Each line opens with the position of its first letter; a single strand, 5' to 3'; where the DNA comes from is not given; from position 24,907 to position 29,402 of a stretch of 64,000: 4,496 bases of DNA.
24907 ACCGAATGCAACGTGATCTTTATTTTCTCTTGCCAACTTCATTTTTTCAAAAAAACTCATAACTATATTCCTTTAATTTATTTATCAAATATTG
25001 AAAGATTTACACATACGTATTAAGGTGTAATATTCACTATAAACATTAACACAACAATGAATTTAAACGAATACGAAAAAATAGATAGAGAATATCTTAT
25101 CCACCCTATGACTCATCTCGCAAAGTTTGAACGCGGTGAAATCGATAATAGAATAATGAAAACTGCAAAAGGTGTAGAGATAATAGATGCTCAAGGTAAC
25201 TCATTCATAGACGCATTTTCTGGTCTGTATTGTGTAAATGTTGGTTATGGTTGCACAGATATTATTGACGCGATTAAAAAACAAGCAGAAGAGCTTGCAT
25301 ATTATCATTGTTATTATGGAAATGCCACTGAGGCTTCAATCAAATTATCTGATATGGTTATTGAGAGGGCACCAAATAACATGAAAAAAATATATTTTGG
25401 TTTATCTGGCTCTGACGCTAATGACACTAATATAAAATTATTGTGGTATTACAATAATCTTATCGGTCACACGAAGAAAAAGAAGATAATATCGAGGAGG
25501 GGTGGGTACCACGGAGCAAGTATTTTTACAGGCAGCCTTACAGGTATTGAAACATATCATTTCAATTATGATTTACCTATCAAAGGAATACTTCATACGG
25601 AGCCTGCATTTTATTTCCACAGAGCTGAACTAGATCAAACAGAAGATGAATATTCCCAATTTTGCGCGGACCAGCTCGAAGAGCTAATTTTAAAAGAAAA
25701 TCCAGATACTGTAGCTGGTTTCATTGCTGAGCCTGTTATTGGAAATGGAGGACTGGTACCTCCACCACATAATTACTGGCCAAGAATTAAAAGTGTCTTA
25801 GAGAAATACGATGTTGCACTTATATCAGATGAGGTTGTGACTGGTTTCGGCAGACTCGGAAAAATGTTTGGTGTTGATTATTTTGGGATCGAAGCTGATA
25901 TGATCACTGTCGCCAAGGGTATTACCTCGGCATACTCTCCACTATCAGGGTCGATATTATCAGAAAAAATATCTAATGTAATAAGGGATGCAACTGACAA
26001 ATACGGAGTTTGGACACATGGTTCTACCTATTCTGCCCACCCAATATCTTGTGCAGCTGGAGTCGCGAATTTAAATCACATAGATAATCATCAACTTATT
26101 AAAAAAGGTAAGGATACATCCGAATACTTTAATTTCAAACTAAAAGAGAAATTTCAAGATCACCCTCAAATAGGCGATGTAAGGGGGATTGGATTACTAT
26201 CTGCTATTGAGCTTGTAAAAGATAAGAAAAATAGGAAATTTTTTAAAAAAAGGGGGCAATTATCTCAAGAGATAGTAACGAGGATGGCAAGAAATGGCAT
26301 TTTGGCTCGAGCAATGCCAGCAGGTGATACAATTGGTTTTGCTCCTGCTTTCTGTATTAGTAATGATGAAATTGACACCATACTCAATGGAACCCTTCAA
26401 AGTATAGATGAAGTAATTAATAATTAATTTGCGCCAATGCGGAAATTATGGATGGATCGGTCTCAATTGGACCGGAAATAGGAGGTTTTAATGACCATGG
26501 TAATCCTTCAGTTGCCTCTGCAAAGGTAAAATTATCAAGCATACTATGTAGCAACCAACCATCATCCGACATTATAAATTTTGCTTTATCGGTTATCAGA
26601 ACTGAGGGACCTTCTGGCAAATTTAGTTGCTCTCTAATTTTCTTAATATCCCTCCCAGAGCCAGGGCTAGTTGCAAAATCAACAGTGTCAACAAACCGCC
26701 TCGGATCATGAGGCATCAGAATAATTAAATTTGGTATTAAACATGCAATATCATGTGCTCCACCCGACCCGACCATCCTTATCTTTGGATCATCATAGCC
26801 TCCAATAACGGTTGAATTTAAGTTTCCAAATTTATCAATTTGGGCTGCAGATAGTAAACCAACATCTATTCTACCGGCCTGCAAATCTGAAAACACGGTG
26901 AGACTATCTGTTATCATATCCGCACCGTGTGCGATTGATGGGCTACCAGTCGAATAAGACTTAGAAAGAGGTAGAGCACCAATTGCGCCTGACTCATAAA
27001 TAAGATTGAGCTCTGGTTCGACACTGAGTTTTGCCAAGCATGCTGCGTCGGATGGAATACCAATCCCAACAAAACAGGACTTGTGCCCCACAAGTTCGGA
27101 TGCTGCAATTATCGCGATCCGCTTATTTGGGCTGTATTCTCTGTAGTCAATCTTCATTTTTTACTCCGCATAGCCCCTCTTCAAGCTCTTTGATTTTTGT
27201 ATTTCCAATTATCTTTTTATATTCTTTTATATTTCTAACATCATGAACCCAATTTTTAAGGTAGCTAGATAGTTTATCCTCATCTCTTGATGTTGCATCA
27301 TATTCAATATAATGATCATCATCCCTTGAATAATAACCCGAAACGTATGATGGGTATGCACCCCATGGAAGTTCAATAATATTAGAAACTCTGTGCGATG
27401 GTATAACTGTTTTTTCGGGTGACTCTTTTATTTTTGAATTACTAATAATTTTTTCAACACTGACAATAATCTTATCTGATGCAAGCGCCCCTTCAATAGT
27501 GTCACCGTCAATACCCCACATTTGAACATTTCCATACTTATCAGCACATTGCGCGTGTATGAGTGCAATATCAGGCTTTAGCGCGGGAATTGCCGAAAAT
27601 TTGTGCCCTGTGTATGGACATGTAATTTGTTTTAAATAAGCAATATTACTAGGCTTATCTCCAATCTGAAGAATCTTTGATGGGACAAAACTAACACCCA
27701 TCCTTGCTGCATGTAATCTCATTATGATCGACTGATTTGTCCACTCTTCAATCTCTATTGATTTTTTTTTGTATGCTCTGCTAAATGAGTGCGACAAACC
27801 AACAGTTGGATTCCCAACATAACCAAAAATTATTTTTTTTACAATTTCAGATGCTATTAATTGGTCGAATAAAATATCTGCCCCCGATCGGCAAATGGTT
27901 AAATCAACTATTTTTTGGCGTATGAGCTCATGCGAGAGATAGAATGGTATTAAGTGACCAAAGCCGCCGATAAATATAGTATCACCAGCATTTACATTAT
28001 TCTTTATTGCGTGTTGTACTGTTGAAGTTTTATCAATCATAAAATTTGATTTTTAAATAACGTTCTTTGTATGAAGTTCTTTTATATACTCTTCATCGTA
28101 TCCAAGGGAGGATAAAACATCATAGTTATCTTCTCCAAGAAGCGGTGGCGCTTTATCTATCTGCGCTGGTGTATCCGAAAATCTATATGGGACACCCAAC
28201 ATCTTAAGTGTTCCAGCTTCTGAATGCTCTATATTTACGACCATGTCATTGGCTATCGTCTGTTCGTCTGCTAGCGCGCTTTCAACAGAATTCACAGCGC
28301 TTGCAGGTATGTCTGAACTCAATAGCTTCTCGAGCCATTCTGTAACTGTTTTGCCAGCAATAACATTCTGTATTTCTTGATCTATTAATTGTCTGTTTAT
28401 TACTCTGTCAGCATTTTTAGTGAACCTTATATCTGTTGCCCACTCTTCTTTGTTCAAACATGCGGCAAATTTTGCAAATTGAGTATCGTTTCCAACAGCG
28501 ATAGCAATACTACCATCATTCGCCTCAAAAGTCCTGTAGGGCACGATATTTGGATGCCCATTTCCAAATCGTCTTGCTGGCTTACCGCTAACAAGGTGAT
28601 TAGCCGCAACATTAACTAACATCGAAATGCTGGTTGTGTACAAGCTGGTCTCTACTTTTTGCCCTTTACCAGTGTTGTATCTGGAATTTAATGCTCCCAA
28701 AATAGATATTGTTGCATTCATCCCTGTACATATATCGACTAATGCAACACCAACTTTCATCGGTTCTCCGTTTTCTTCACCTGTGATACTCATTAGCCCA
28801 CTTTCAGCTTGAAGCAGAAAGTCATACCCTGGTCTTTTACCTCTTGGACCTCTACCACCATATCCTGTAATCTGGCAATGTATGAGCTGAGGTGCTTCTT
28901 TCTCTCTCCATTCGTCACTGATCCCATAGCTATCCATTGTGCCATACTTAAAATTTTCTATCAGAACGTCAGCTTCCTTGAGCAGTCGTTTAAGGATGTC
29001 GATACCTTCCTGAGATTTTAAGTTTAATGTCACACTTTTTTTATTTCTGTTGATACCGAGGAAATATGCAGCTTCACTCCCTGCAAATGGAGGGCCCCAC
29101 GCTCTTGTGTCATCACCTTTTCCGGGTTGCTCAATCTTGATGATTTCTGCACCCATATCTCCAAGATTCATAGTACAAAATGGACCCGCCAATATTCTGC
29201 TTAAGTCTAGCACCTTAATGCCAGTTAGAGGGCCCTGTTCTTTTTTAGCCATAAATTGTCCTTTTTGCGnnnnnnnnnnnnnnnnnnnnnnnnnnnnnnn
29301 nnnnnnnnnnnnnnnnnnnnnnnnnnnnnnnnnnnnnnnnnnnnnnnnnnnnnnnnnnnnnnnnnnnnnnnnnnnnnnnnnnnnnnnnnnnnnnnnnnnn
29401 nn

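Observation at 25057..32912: Orphan CoA-dependent catabolic cluster with two different CoA-transferase families, a MenB/BadI-like crotonase and no regulator or transporter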

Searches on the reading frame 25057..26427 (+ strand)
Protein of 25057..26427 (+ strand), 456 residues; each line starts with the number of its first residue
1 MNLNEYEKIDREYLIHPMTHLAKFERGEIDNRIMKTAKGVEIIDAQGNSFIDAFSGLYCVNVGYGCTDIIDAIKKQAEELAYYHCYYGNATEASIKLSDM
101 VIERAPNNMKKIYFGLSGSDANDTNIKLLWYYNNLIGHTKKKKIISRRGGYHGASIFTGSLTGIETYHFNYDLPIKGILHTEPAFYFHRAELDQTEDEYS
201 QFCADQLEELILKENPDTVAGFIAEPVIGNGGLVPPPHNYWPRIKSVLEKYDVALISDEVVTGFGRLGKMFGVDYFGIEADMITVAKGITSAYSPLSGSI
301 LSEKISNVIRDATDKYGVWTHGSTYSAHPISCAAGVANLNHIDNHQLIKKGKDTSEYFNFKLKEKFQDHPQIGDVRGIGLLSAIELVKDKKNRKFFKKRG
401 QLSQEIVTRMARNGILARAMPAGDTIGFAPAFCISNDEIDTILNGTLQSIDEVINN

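Call 3: search_protein_families(library=pfam, proteins=[window:25057-26427:+])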
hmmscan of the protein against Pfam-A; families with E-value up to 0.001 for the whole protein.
window:25057-26427:+ (456 aa): 1 family
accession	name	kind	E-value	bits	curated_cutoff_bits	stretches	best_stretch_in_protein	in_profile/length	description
PF00202.27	Aminotran_3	-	4e-79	266.6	30.5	1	32-444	11-397/403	Aminotransferase class-III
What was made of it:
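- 25057..26427 (+): Class III (omega-type) aminotransferase, convergent with the operon's 3' end. Lineage-specific neighbour; membership of the module is not shown. Aminotran_3 266 bits (call 3).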

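Call 4: search_protein_families(library=ncbifam, proteins=[window:25057-26427:+])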
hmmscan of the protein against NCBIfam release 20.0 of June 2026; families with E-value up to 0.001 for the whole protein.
window:25057-26427:+ (456 aa): 69 families (the best 25 are shown)
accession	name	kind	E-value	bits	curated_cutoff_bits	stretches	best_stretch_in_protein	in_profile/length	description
NF005684.0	PRK07482.1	subfamily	2.2e-201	669.4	687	1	3-455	5-457/464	hypothetical protein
NF004767.0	PRK06105.1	subfamily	6.3e-149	496.4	517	1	2-454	4-451/460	aminotransferase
NF005682.0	PRK07480.1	subfamily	4.2e-134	447.7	510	1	3-454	10-453/459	aminotransferase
NF005447.0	PRK07036.1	equivalog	5.3e-123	411.1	618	1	5-454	12-456/468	aminotransferase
NF004625.0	PRK05965.1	subfamily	1.7e-115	386.4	729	1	2-455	2-450/460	hypothetical protein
NF005102.0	PRK06541.1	equivalog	3.1e-114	382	574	1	12-450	15-453/460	aspartate aminotransferase family protein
NF005683.0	PRK07481.1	subfamily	2.4e-113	379.5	575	1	9-452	9-449/453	hypothetical protein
NF009068.0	PRK12403.1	equivalog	4.8e-99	332.3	817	1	5-453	13-453/460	aspartate aminotransferase family protein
NF005812.0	PRK07678.1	subfamily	6.7e-97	324.9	488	1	5-450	9-447/451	aminotransferase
NF005685.0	PRK07483.1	equivalog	5.9e-94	315.4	485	1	32-455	14-440/444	aspartate aminotransferase family protein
NF052567.1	OmAmTferAptACaul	equivalog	1.7e-90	303.9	500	1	30-450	18-428/431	omega-aminotransferase AptA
NF005375.0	PRK06917.1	equivalog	2.4e-89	300.1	535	1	32-455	16-441/448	aspartate aminotransferase family protein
TIGR00508.1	bioA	equivalog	1.2e-84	284.3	405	1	16-450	3-418/419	adenosylmethionine--8-amino-7-oxononanoate transaminase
NF004718.0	PRK06062.1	subfamily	2.9e-79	266.7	472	1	26-445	34-441/454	hypothetical protein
NF004426.0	PRK05769.1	equivalog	8.2e-75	252.2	552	1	33-446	39-433/441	acetyl ornithine aminotransferase family protein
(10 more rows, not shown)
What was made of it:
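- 25057..26427 (+): NF005684 scores 669 bits against a cutoff of 687 (call 4).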

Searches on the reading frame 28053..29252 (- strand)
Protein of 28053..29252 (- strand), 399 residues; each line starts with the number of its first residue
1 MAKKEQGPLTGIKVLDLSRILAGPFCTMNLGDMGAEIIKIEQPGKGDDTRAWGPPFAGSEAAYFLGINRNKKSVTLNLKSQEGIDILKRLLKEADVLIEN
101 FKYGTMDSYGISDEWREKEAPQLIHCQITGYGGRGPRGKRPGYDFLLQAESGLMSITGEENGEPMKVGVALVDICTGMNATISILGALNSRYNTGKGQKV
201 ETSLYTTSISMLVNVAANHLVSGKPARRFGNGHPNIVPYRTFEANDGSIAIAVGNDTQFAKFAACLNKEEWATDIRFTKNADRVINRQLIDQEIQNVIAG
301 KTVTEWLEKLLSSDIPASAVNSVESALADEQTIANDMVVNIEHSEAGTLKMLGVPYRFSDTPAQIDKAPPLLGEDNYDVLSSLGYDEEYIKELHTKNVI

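Call 3: search_protein_families(library=pfam, proteins=[window:28053-29252:-])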
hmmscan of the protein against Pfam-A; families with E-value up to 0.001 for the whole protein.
window:28053-29252:- (399 aa): 1 family
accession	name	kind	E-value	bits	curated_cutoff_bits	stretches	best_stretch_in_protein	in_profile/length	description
PF02515.22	CoA_transf_3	-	1.4e-129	432.8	23.3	1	9-376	1-366/366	CoA-transferase family III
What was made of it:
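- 28053..29252 (-): Family III (CaiB-type) CoA-transferase, SUGCT-like. CoA_transf_3 433 bits (call 3).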

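Call 4: search_protein_families(library=ncbifam, proteins=[window:28053-29252:-])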
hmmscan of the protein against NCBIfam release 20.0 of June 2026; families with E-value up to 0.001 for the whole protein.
window:28053-29252:- (399 aa): 7 families
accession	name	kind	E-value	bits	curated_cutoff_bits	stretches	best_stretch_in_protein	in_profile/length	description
NF052585.1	SucGlutTfsCaiB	equivalog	1.6e-110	369.4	750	1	4-384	3-389/394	succinate--glutarate CoA-transferase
NF041294.1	Scnl_mescCoAtase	equivalog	8.8e-84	281.8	700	1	9-380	4-380/381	succinyl-CoA:mesaconate CoA-transferase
NF008511.0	PRK11430.1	equivalog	2.2e-79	267.3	522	1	3-360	4-355/381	CoA:oxalate CoA-transferase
NF003809.0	PRK05398.1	subfamily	2.8e-76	256.8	442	2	7-209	3-205/416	formyl-CoA transferase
TIGR03253.1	oxalate_frc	equivalog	2.2e-75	253.9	504.2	2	8-207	3-202/416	formyl-CoA transferase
NF002914.1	PRK03525.1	equivalog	3.9e-44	151.2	413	1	4-398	5-396/400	L-carnitine CoA-transferase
TIGR04253.1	mesacon_CoA_iso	equivalog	4.6e-23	81.9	725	1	9-398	3-399/403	2-methylfumaryl-CoA isomerase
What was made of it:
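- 28053..29252 (-): The succinate-glutarate CoA-transferase equivalog scores 369 bits against a cutoff of 750 (call 4).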

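Call 29: search_solved_structures(query=window:28053-29252:-, max_evalue=1e-40)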
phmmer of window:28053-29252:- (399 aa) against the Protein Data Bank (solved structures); distinct sequences matched with E-value up to 1e-40: 21.
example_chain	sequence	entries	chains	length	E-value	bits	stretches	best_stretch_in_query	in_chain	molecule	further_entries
9br6_A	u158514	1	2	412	1.7e-102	346.4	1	8-398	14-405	Succinate--hydroxymethylglutarate CoA-transferase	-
9br7_A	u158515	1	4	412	6e-102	344.5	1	8-398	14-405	Succinate--hydroxymethylglutarate CoA-transferase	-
10uh_A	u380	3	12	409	1.1e-100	340.3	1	8-394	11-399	Formyl-coenzyme a transferase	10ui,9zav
4ed9_A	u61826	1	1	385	4.6e-93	315.3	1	5-377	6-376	CAIB/BAIF family protein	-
4hl6_A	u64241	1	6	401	9.3e-69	235.3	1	4-359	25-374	Uncharacterized protein YfdE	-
2vjo_A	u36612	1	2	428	1.1e-51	179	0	8-210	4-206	FORMYL-COENZYME A TRANSFERASE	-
1p5h_A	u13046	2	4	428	1.1e-51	179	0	8-210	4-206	Formyl-coenzyme A transferase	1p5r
2vjk_A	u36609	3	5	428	1.6e-51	178.5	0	8-210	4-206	FORMYL-COENZYME A TRANSFERASE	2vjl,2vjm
1t4c_A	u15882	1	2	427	1.7e-51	178.4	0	8-210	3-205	Formyl-CoA:oxalate CoA-transferase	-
2vjn_A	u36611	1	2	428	1.9e-51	178.3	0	8-210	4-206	FORMYL-COENZYME A TRANSFERASE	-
1vgr_A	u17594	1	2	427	6.2e-51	176.6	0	8-210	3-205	Formyl-coenzyme A transferase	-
1t3z_A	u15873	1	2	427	1.2e-50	175.7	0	8-210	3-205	Formyl-coenzyme A transferase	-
2vjm_B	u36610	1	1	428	1.6e-50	175.3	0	8-210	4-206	FORMYL-COENZYME A TRANSFERASE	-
1vgq_A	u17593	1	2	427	2.2e-50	174.8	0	8-210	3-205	Formyl-coenzyme A transferase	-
2vjp_A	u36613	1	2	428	3.9e-50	174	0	8-210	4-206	FORMYL-COENZYME A TRANSFERASE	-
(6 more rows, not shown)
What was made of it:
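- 28053..29252 (-): Closest PDB entry is human succinate-hydroxymethylglutarate CoA-transferase 9br6, 1.7e-102 (call 29).
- On Succinate-glutarate CoA-transferase (SUGCT-type) equivalog: 369.4 against 750 (call 4), although SUGCT is the best PDB relative at 1.7e-102 (call 29).
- CaiB is closest to a dicarboxylate:succinyl-CoA transferase (call 29).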
